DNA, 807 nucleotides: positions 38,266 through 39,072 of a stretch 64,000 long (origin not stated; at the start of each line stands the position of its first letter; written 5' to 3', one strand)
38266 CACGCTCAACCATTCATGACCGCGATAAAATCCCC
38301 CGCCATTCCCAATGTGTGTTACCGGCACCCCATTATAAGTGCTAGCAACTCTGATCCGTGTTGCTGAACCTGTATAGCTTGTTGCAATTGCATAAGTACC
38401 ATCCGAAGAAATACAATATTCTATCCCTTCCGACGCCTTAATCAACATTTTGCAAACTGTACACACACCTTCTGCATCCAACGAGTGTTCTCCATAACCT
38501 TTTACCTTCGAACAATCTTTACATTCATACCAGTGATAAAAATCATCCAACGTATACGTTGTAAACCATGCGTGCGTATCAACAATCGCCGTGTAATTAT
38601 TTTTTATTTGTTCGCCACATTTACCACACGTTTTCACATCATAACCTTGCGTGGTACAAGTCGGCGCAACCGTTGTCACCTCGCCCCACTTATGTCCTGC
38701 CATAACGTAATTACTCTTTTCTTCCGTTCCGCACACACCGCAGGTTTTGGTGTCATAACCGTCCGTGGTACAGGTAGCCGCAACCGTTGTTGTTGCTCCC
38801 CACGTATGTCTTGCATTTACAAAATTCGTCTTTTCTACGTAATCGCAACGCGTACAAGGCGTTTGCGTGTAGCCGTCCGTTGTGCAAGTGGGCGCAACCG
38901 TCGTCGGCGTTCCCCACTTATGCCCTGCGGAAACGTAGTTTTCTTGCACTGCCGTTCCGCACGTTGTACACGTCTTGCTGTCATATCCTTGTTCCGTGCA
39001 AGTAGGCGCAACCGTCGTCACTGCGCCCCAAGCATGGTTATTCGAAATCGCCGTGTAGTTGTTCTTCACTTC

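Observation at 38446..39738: Ten tandem His/Cys modules (H-x-W-G ... APTC ... C-x-x-C-G) in an exported lipoprotein: unnamed extracellular zinc-ribbon-like or disulfide module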

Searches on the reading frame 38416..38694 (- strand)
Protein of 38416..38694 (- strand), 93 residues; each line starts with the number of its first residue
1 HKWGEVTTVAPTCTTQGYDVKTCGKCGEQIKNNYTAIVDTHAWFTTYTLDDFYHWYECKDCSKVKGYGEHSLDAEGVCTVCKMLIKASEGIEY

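Call 66: predict_structure(alignment_id=A2)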
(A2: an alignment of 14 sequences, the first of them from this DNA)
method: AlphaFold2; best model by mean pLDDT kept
length: 93 residues; sequences in the alignment: 14
mean_pLDDT: 88.6   pTM: 0.60
mean pLDDT of the five models: 88.6, 87.6, 86.3, 85.4, 85.0
residues with pLDDT >= 90: 63; 70-90: 22; 50-70: 4; < 50: 4
segments of 3 or more residues with pLDDT < 50: 90-93
pLDDT, mean of each block of 10 residues (from residue 1): 93 93 96 89 93 93 93 91 71 41
secondary structure, 60 per line:
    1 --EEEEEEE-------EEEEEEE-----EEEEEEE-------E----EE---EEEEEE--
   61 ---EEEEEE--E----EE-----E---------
elements in order: E3-9 E17-23 E29-35 E53-58 E64-69

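Call 68: fold_search(model_id=the predicted structure, library=pdb)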
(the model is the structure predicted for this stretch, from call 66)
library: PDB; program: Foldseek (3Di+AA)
matches with E <= 10: 185; with E <= 0.001: 0
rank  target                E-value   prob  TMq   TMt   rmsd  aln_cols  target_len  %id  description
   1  6xa1_j                5.4e-01  0.25  0.28  0.10   8.4        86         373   10  Structure of a drug-like compound stalled human translation termination complex (released 2020-10-07)
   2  5lzv_ii               1.1e+00  0.16  0.29  0.09   8.7        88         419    9  Structure of the mammalian ribosomal termination complex with accommodated eRF1(AAQ) and ABCE1. (released 2016-11-30)
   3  5lzu_ii               1.2e+00  0.14  0.28  0.09   9.2        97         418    9  Structure of the mammalian ribosomal termination complex with accommodated eRF1 (released 2016-11-30)
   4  6shc                  1.2e+00  0.10  0.22  0.09  15.4        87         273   11  Crystal structure of human IRE1 luminal domain Q105C (released 2020-01-08)
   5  8ip8_bl               1.4e+00  0.18  0.29  0.08   8.5        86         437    9  Wheat 80S ribosome stalled on AUG-Stop boron dependently (released 2024-02-21)
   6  7drq_A                1.4e+00  0.15  0.26  0.07  13.4        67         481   15  Crystal structure of polysaccharide lyase Uly1 (released 2021-03-31)
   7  3oss_C                1.4e+00  0.10  0.18  0.23  15.6        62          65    8  The crystal structure of enterotoxigenic Escherichia coli GspC-GspD complex from the type II secretion system (released 2011-08-03)
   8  7drq_B                1.5e+00  0.15  0.26  0.07  13.4        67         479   15  Crystal structure of polysaccharide lyase Uly1 (released 2021-03-31)
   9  3cpf_A                1.5e+00  0.12  0.23  0.17  16.8        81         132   14  Crystal structure of human eukaryotic translation initiation factor EIF5A (released 2008-04-15)
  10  7asi                  1.6e+00  0.08  0.18  0.14  15.7        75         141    9  Fixed-target serial femtosecond crystallography using in cellulo grown Neurospora crassa HEX-1 microcrystals. (Chips 1+2 (released 2021-06-23)
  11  4qrj_A                1.7e+00  0.23  0.29  0.09  17.1        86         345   13  Crystal structure of a putative 6-phosphogluconolactonase (BACUNI_04672) from Bacteroides uniformis ATCC 8492 at 2.20  (released 2014-07-23)
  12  4qrj_B                1.8e+00  0.21  0.29  0.09  17.1        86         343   13  Crystal structure of a putative 6-phosphogluconolactonase (BACUNI_04672) from Bacteroides uniformis ATCC 8492 at 2.20  (released 2014-07-23)
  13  8qbn_W                1.9e+00  0.12  0.24  0.07  12.1        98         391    9  Structure of the non-canonical CTLH E3 substrate receptor WDR26 bound to YPEL5 (released 2024-05-15)
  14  8afq_C                1.9e+00  0.11  0.25  0.09  15.7        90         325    8  Tube assembly of Atg18-PR72AA (released 2023-11-01)
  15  8cd4                  1.9e+00  0.06  0.16  0.12  15.5        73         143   10  structure of HEX-1 from N. crassa crystallized in cellulo (cytosol), diffracted at 100K and resolved using CrystFEL (released 2024-02-21)
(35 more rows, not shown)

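Call 70: search_solved_structures(query=A2, max_evalue=10, show_alignments=1)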
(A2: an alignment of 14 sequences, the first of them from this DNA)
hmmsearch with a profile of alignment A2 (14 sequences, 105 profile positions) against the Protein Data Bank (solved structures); distinct sequences matched with E-value up to 10: 10.
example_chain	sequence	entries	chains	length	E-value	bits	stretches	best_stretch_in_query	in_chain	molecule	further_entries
9qa6_A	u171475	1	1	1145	4.5e-25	91.2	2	34-101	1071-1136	IgA protease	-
7p99_A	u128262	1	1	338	0.027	18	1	20-66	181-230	SUMO-specific isopeptidase USPL1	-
7zju_A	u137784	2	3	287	0.26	14.8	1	20-66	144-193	SUMO-specific isopeptidase USPL1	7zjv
1rdv_A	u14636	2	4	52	0.42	14.2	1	53-102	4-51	RUBREDOXIN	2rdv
2kmk_A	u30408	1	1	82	0.47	14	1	21-100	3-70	Zinc finger protein Gfi-1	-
7txc_E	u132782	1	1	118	0.67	13.5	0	20-98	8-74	Hypermethylated in cancer 2 protein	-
9kh2_A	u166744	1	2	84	0.87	13.2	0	20-102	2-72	Zinc finger and BTB domain-containing protein 20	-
2yt9_A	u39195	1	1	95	1.7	12.2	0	54-100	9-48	zinc finger-containing protein 1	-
9jzt_A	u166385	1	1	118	1.7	12.2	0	18-102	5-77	Zinc finger and BTB domain-containing protein 20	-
9ire_A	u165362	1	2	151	8.8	9.9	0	49-97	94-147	Ferric uptake regulation protein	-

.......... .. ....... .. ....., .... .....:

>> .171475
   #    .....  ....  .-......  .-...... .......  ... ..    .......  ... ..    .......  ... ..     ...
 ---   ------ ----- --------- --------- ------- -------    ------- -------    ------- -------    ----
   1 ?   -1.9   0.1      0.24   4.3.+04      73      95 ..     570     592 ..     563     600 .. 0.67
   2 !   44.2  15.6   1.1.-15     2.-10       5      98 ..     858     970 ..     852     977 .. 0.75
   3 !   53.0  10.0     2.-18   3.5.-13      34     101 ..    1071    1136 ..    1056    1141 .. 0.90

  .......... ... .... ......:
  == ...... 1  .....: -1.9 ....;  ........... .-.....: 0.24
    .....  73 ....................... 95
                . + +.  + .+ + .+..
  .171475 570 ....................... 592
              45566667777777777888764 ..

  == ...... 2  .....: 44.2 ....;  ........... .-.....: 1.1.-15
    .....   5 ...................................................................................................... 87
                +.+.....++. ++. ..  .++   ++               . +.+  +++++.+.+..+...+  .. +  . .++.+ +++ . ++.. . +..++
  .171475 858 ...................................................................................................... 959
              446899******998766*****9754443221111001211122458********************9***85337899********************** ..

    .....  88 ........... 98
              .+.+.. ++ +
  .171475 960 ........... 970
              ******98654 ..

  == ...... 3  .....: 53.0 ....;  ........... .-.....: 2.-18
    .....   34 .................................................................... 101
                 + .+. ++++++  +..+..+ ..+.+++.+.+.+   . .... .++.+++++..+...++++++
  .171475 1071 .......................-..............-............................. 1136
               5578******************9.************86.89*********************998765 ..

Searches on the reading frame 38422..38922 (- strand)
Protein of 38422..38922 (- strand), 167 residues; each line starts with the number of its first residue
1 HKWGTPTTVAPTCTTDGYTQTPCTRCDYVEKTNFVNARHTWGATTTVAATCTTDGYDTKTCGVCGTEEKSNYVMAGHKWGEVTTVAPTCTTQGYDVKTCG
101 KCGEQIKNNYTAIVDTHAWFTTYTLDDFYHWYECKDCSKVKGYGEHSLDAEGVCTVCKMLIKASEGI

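Call 26: predict_structure(alignment_id=A1)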
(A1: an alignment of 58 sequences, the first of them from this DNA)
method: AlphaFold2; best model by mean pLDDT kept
length: 167 residues; sequences in the alignment: 58
mean_pLDDT: 83.4   pTM: 0.56
mean pLDDT of the five models: 83.4, 83.2, 82.7, 82.3, 81.8
residues with pLDDT >= 90: 108; 70-90: 8; 50-70: 37; < 50: 14
segments of 3 or more residues with pLDDT < 50: 125-127, 140-143, 164-167
pLDDT, mean of each block of 10 residues (from residue 1): 97 97 98 97 97 97 97 96 94 96 97 74 51 51 57 64 47
secondary structure, 60 per line:
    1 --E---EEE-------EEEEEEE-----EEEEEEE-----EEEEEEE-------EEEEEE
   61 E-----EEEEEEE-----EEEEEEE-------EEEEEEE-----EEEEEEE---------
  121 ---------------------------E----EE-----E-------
elements in order: E7-9 E17-23 E29-35 E41-47 E55-61 E67-73 E79-85 E93-99 E105-111

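Call 29: fold_search(model_id=the predicted structure, library=pdb)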
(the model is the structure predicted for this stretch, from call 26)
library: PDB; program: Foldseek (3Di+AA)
matches with E <= 10: 809; with E <= 0.001: 0
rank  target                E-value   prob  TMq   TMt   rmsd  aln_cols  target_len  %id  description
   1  8voj_A                1.7e-01  0.16  0.11  0.04  20.0       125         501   10  The Cryo-EM structure of LSD1-CoREST-HDAC1 in complex with KBTBD4 enhanced by UM171 and IP6 (released 2024-12-04)
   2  4qrj_B                1.9e-01  0.28  0.14  0.08  19.6       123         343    7  Crystal structure of a putative 6-phosphogluconolactonase (BACUNI_04672) from Bacteroides uniformis ATCC 8492 at 2.20  (released 2014-07-23)
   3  4qrj_A                1.9e-01  0.28  0.14  0.08  19.6       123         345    7  Crystal structure of a putative 6-phosphogluconolactonase (BACUNI_04672) from Bacteroides uniformis ATCC 8492 at 2.20  (released 2014-07-23)
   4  3fgb_B                2.1e-01  0.41  0.18  0.09  21.0       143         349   10  Crystal structure of the Q89ZH8_BACTN protein from Bacteroides thetaiotaomicron. Northeast Structural Genomics Consort (released 2008-12-23)
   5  8hpy_D                2.1e-01  0.21  0.15  0.05  21.9       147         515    6  Crystal structure of human LGI1-ADAM22 complex (released 2023-12-13)
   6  8y6b_D                2.2e-01  0.21  0.14  0.05  22.0       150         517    6  Structure of human LGI1-ADAM22 complex in space group P212121 (released 2024-02-14)
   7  9lh1                  2.3e-01  0.30  0.16  0.10  21.0       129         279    6  Crystal Structures of Keap1-CD2 complexes (released 2026-01-14)
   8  8edi_A                3.0e-01  0.10  0.11  0.10  18.4       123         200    7  Structure of C. elegans UNC-5 IG 1+2 Domains bound to Heparin dp4 (released 2023-01-11)
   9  2woz                  3.4e-01  0.25  0.16  0.09  20.9       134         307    8  The novel beta-propeller of the BTB-Kelch protein Krp1 provides the binding site for Lasp-1 that is necessary for pseudo (released 2009-09-01)
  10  3ux9_B                4.0e-01  0.15  0.14  0.10  26.6       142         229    7  Structural insights into a human anti-IFN antibody exerting therapeutic potential for systemic lupus erythematosus (released 2012-02-29)
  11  3ux9_D                4.6e-01  0.15  0.14  0.10  26.6       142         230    7  Structural insights into a human anti-IFN antibody exerting therapeutic potential for systemic lupus erythematosus (released 2012-02-29)
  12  5yy8                  5.1e-01  0.10  0.11  0.07  21.8       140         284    6  Crystal structure of the Kelch domain of human NS1-BP (released 2018-03-14)
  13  4hkb_N                5.4e-01  0.12  0.15  0.13  22.1       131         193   13  CH67 Fab (unbound) from the CH65-67 Lineage (released 2012-11-21)
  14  4ch9_A                5.4e-01  0.11  0.11  0.07  20.6       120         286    9  Crystal structure of the human KLHL3 Kelch domain in complex with a WNK4 peptide (released 2014-01-08)
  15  3fgb_A                5.7e-01  0.23  0.17  0.09  20.9       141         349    8  Crystal structure of the Q89ZH8_BACTN protein from Bacteroides thetaiotaomicron. Northeast Structural Genomics Consort (released 2008-12-23)
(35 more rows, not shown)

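Call 43: search_protein_representatives(alignment_id=A1)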
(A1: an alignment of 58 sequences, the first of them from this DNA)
Query: 58 sequences, 118 profile positions. Proteins with E-value up to 0.001 (for the whole library): 71662; up to 1e-10: 46092; up to 1e-30: 18081. The best 150 are listed.
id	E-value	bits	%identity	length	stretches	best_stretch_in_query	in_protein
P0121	0.0e+00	2137.9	-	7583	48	1-117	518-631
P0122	0.0e+00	2077.0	-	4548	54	6-117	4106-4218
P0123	0.0e+00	1589.4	-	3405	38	1-117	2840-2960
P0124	0.0e+00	1529.5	-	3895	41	1-107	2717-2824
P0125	0.0e+00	1482.6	-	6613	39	1-118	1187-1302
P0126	0.0e+00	1479.4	-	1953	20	1-117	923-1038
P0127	0.0e+00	1479.0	-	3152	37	1-117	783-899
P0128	0.0e+00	1463.2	-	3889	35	1-118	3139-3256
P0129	0.0e+00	1433.8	-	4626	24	1-117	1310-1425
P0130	0.0e+00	1410.5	-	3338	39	6-117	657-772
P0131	0.0e+00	1404.4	-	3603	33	1-108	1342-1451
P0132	0.0e+00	1376.9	-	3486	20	1-117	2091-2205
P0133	0.0e+00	1370.4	-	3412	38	9-117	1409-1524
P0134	0.0e+00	1359.6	-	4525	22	1-117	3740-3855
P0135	0.0e+00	1356.1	-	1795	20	8-117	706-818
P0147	0.0e+00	1215.2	-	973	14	1-118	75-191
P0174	0.0e+00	1075.2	-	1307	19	1-117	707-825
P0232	2.0e-261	866.4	-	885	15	1-117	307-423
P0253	1.5e-248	824.9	-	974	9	3-117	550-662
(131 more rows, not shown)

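Call 44: search_protein_families(library=pfam, proteins=[P0126, P0147, P0135, P0174, P0232, P0253], max_evalue=0.01)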
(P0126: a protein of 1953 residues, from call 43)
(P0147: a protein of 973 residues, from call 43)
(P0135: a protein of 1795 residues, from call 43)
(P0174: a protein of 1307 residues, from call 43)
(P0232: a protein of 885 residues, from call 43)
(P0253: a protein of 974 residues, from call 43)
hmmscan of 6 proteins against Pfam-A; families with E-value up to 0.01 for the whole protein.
P0126 (1953 aa): 3 families
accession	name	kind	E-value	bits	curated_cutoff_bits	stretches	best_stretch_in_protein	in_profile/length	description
PF04122.17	CW_binding_2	-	7e-47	158.3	24.9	3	1661-1756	1-73/73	Cell wall binding domain 2 (CWB2)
PF13306.12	LRR_5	-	1.3e-31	109.6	27.7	2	77-195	1-111/127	BspA type Leucine rich repeat region (6 copies)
PF24901.1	HTH_MCM7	-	0.0098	16.2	26.5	0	563-606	16-59/76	DNA replication licensing factor MCM7, winged helix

P0147 (973 aa): 0 families

P0135 (1795 aa): 4 families
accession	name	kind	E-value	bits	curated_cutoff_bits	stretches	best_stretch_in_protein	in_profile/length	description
PF16250.10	DUF4907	-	1.3e-05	25.2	25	0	287-300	17-30/67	Domain of unknown function (DUF4907)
PF02368.24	Big_2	-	1.5e-05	25.3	22.8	1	1722-1791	12-77/79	Bacterial Ig-like domain (group 2)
PF22446.2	Lac_Phage_Head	-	0.0006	20.3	26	0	844-885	76-117/199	Head N-terminal domain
PF22359.2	Big-like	-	0.0099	16.5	27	0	1752-1780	5-33/48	Bacterial Ig-like domain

P0174 (1307 aa): 1 family
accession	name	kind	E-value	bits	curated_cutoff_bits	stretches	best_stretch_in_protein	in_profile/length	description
PF00188.32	CAP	-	0.00013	23.2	21.1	1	1170-1269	2-108/117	Cysteine-rich secretory protein family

P0232 (885 aa): 6 families
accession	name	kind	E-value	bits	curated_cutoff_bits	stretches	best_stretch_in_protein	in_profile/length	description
PF06750.18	A24_N_bact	-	3e-06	27.6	23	0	690-716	24-50/84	Bacterial Peptidase A24 N-terminal domain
PF13240.11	Zn_Ribbon_1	-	2.3e-05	24.5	25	0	650-660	12-22/23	zinc-ribbon domain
PF19335.5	HMBD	-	0.00011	22.6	23.6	0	693-704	16-26/28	Heavy metal binding domain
PF03671.20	Ufm1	-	0.00053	20.3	27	0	541-580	27-66/75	Ubiquitin fold modifier 1 protein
PF23672.1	DUF7153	-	0.0015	18.8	27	0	124-176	42-93/170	Domain of unknown function (DUF7153)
PF11571.13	Med27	-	0.0052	17.5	25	0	490-513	52-75/86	Mediator complex subunit 27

P0253 (974 aa): 0 families

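Call 45: search_solved_structures(query=A1, max_evalue=10, show_alignments=3)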
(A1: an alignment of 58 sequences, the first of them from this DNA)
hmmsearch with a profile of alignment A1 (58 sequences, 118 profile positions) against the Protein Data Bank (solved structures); distinct sequences matched with E-value up to 10: 14.
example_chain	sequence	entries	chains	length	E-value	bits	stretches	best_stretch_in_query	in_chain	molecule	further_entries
9qa6_A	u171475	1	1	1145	0.00025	24.1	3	21-78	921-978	IgA protease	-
1ul4_A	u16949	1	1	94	0.14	15.2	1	17-69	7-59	squamosa promoter binding protein-like 4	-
8j49_A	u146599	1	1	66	0.17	15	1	24-69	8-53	Squamosa promoter-binding-like protein 5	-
7txc_E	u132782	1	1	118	0.27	14.3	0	59-84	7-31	Hypermethylated in cancer 2 protein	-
1x6h_A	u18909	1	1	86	0.31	14.1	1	14-72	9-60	Transcriptional repressor CTCF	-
5fer_A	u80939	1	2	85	0.38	13.9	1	59-110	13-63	E3 ubiquitin/ISG15 ligase TRIM25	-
5eya_F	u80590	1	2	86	0.38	13.8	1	59-110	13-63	Tripartite motif-containing 25 variant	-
9uum_I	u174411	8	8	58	0.63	13.2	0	51-72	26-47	Zinc finger protein Aiolos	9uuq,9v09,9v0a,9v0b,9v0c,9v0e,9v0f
8pfc_B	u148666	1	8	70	0.77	12.9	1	25-69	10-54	Squamosa promoter-binding-like protein 5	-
5yj3_C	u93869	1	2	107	0.97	12.5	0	23-58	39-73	Telomere zinc finger-associated protein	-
9kh2_A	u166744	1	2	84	1.1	12.4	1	14-33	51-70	Zinc finger and BTB domain-containing protein 20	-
2ldr_A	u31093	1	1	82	1.1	12.3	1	52-107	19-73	E3 ubiquitin-protein ligase CBL-B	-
8jq0_A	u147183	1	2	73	1.4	12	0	44-58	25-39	HKR3 protein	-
7ob9_I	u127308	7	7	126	6.3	9.9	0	25-72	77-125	DNA-directed RNA polymerase I subunit RPA12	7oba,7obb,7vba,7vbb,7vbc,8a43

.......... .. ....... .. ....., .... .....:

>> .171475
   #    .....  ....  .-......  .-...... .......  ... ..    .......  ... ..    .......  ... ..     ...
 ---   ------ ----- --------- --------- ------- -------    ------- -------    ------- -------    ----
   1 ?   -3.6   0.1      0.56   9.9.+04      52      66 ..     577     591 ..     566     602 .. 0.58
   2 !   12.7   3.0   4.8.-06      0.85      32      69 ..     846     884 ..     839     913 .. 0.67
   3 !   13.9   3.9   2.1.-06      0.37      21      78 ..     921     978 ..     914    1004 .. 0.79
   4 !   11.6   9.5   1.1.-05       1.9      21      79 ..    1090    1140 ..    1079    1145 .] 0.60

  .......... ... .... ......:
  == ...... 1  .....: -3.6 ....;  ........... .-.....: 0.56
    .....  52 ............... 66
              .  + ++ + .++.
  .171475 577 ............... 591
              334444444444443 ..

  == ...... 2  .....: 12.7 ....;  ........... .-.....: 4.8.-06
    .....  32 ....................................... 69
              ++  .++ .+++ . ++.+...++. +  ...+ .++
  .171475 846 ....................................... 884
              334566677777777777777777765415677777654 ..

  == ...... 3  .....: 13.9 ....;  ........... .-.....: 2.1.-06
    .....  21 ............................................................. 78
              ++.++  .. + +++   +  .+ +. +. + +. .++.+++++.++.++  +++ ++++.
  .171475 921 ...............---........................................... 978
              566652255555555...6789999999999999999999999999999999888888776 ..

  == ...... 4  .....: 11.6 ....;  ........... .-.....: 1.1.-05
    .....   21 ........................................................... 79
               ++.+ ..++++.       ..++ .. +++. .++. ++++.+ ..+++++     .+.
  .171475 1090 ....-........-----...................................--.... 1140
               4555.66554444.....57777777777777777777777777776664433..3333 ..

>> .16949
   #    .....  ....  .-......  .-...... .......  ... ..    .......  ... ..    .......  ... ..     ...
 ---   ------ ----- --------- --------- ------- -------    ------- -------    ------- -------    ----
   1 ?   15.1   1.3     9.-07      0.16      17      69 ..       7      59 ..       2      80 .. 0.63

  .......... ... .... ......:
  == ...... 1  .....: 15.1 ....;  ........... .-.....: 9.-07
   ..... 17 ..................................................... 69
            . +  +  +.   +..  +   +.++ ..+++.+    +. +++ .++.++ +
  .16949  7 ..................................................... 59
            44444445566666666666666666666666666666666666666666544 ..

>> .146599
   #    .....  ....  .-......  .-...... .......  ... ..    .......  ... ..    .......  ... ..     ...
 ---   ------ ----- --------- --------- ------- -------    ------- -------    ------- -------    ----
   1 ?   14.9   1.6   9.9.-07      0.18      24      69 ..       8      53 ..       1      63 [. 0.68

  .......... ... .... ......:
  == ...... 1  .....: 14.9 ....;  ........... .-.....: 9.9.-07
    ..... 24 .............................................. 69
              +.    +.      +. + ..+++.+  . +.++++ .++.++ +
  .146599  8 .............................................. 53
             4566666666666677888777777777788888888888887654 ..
